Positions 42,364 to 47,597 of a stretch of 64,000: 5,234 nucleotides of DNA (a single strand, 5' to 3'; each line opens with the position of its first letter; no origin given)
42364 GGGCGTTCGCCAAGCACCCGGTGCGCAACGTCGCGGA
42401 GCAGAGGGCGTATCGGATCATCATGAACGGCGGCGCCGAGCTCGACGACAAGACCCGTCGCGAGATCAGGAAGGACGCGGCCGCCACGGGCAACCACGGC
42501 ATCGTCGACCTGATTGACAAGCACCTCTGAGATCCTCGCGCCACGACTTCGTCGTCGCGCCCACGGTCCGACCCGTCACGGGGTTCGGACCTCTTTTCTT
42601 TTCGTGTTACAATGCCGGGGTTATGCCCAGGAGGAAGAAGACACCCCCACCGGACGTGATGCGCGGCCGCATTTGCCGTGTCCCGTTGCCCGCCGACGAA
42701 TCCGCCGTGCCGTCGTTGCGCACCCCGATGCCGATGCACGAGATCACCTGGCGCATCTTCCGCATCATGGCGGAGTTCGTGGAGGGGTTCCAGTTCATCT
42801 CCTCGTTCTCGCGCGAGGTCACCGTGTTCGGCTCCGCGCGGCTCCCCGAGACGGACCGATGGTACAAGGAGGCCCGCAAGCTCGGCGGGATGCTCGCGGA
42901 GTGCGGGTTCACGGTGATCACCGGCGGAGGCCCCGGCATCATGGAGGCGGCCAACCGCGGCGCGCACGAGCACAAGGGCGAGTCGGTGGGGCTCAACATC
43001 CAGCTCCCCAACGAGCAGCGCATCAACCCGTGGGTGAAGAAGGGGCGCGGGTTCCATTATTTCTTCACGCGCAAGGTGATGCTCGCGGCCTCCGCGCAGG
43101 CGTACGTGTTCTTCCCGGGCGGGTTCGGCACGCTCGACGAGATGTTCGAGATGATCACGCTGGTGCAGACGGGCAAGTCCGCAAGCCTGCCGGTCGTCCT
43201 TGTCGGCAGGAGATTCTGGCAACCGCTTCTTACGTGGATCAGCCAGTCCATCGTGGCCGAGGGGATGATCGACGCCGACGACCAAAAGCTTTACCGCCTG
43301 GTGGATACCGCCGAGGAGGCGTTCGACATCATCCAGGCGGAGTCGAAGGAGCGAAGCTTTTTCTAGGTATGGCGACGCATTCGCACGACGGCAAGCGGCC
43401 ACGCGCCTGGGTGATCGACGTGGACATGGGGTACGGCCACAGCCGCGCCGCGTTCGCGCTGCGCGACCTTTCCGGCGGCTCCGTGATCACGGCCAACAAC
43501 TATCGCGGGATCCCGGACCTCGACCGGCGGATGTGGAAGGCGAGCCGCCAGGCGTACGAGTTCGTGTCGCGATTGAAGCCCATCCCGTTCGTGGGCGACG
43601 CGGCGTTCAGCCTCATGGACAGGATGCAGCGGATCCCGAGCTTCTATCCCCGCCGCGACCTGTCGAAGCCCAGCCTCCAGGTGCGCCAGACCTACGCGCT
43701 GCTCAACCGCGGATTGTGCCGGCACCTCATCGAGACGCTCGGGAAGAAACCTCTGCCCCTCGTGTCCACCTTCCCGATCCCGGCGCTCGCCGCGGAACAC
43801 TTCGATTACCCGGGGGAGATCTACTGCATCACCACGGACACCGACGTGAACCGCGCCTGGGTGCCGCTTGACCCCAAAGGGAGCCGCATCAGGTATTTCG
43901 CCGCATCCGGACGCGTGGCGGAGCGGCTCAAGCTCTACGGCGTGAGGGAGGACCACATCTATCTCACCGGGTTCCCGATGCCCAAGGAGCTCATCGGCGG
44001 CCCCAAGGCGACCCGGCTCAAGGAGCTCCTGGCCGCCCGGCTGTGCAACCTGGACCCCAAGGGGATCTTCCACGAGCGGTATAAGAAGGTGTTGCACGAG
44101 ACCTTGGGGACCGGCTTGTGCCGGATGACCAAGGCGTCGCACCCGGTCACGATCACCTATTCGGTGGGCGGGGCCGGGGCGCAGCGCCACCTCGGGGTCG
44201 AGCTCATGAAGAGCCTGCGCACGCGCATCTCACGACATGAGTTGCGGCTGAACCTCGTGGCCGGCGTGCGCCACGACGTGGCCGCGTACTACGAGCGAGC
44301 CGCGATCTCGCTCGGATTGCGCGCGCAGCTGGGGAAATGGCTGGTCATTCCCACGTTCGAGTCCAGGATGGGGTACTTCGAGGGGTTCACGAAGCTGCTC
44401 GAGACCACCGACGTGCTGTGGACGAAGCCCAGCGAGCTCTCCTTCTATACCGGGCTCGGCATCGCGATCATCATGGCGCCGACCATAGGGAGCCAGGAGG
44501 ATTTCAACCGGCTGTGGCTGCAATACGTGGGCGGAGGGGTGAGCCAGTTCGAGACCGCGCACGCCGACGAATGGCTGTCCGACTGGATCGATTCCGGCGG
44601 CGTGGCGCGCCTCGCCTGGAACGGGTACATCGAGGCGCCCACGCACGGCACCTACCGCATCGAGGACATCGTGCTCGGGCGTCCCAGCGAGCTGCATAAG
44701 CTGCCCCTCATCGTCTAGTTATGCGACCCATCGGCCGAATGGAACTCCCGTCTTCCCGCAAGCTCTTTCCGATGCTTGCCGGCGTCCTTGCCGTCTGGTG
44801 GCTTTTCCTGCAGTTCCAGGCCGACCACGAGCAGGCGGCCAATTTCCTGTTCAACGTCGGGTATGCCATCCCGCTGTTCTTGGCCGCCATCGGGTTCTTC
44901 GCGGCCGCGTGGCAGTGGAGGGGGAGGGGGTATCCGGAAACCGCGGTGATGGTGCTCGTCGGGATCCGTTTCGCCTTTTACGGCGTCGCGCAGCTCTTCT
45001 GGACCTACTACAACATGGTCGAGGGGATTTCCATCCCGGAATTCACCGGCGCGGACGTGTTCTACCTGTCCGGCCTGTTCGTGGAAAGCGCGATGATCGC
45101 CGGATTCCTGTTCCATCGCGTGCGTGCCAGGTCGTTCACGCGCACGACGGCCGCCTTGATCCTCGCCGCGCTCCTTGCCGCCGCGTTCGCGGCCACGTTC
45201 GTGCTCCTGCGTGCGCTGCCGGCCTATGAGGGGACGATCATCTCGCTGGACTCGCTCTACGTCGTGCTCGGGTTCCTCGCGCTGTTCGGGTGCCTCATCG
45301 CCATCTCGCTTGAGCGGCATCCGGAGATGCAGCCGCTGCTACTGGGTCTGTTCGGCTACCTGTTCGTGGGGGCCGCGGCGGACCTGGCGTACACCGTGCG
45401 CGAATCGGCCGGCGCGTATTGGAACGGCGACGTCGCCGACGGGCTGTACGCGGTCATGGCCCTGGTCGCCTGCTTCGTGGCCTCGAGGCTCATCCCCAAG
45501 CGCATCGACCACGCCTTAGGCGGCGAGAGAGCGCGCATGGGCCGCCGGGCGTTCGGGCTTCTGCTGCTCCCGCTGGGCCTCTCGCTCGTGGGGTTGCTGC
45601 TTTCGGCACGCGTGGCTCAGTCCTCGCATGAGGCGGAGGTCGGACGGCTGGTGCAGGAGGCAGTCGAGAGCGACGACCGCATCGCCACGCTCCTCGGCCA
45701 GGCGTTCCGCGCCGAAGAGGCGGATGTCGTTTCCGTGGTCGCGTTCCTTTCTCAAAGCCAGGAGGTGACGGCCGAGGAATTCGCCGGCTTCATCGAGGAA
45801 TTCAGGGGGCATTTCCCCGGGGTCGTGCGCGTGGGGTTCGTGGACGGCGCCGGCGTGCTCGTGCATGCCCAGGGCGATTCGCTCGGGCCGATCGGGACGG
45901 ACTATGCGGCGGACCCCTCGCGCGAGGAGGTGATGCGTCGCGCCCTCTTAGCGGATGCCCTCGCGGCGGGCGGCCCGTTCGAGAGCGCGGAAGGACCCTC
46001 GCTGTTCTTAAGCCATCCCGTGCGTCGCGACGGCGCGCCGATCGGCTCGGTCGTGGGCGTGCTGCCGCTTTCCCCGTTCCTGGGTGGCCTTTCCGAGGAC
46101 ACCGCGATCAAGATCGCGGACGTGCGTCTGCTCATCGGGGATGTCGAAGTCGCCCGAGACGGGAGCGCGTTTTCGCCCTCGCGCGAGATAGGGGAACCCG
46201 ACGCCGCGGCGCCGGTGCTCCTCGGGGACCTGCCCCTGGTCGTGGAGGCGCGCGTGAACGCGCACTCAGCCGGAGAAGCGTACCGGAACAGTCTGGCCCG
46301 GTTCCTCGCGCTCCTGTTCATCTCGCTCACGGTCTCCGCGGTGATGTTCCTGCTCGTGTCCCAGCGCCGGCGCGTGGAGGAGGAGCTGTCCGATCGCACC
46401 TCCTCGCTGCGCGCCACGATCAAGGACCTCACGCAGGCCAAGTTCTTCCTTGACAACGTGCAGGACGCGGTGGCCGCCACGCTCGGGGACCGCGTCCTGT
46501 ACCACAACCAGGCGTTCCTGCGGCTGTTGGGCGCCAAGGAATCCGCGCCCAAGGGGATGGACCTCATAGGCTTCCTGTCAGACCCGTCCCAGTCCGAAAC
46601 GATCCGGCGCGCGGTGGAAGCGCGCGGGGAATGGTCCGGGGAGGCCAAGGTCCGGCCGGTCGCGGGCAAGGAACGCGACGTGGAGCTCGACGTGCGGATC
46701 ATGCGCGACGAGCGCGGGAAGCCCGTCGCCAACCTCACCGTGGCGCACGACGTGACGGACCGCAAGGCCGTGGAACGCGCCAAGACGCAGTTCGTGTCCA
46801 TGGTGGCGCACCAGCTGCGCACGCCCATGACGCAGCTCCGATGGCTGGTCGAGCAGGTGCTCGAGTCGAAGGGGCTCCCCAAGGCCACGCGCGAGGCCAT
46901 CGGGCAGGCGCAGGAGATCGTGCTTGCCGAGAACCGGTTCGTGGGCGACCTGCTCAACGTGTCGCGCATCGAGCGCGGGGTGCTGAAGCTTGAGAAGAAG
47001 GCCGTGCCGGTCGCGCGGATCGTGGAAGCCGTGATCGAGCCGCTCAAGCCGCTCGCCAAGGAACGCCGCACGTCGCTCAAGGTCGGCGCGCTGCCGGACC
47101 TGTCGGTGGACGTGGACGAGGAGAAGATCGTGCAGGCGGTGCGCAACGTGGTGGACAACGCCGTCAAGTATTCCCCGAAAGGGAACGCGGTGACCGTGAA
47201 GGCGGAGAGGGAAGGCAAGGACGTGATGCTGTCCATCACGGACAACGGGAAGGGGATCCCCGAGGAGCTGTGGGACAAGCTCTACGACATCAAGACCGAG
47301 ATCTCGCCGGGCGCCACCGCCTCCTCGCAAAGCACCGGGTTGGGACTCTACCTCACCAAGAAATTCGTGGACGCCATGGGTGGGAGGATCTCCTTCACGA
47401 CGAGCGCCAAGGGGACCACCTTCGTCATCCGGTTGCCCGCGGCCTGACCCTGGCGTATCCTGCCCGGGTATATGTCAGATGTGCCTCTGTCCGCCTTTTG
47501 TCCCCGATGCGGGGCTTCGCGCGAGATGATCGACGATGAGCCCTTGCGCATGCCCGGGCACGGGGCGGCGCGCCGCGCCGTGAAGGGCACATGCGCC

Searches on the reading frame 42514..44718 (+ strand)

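Call 58: search_protein_families(library=pfam, proteins=[window:42514-44718:+], max_evalue=0.001)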
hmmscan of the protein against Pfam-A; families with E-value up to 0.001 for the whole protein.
window:42514-44718:+ (734 aa): 1 family
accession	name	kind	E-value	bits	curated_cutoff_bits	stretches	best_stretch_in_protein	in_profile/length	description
PF22053.2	DUF6938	-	1e-08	35.5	27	0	540-590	33-83/236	Domain of unknown function (DUF6938)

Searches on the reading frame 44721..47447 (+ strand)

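Call 58: search_protein_families(library=pfam, proteins=[window:44721-47447:+], max_evalue=0.001)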
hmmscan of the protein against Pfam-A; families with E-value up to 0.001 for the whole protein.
window:44721-47447:+ (908 aa): 7 families
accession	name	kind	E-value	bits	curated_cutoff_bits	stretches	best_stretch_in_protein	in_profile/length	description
PF02518.31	HATPase_c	-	7.3e-25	88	26.4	1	799-907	2-109/111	Histidine kinase-, DNA gyrase B-, and HSP90-like ATPase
PF00512.31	HisKA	-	2.1e-08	34.6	26.9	1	687-753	1-66/66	His Kinase A (phospho-acceptor) domain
PF08448.16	PAS_4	-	5e-07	30.4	23.1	1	577-682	1-109/110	PAS fold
PF00989.32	PAS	-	1.1e-06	29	22.6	1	576-678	6-113/113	PAS fold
PF13581.12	HATPase_c_2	-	1.3e-06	28.9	27.4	1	800-904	29-126/127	Histidine kinase-like ATPase domain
PF13426.13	PAS_9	-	3.6e-06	27.6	27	1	591-680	12-103/103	PAS domain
PF13188.13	PAS_8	-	2.6e-05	24.4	21.8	1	576-610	6-43/65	PAS domain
